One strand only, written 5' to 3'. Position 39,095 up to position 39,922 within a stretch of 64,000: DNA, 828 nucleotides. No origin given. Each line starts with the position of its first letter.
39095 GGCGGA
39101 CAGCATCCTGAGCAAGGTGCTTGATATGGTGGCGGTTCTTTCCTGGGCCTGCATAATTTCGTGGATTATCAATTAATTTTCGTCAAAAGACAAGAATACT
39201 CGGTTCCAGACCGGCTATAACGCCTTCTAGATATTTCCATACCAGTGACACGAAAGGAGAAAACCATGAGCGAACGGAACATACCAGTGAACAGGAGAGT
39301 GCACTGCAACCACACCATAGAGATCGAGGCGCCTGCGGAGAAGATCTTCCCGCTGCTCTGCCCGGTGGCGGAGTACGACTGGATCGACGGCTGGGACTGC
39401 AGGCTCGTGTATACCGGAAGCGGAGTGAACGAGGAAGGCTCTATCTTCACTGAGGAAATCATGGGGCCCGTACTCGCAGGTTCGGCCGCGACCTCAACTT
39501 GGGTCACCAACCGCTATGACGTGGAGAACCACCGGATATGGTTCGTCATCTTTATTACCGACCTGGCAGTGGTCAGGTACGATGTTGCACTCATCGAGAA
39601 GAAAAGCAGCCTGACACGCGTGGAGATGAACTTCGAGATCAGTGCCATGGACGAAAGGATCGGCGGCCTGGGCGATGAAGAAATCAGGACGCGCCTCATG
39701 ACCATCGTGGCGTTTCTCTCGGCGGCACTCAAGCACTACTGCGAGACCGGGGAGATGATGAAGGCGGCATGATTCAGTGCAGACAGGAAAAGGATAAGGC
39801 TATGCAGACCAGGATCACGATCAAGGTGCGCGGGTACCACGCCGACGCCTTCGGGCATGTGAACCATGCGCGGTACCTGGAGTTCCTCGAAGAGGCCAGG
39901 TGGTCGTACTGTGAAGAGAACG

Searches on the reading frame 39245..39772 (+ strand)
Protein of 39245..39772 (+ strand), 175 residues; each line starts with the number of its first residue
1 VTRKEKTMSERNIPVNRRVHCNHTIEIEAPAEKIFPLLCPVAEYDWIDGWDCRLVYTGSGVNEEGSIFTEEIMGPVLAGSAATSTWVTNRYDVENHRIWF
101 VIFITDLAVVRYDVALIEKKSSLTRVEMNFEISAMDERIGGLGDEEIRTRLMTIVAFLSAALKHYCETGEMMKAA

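Call 36: search_protein_families(library=pfam, proteins=[window:39245-39772:+], max_evalue=0.01)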
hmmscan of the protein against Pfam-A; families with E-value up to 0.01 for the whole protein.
window:39245-39772:+ (175 aa): 1 family
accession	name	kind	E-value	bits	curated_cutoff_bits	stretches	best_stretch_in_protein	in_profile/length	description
PF10604.15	Polyketide_cyc2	-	9.9e-05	23.1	27.4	1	19-162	2-137/142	Polyketide cyclase / dehydrase and lipid transport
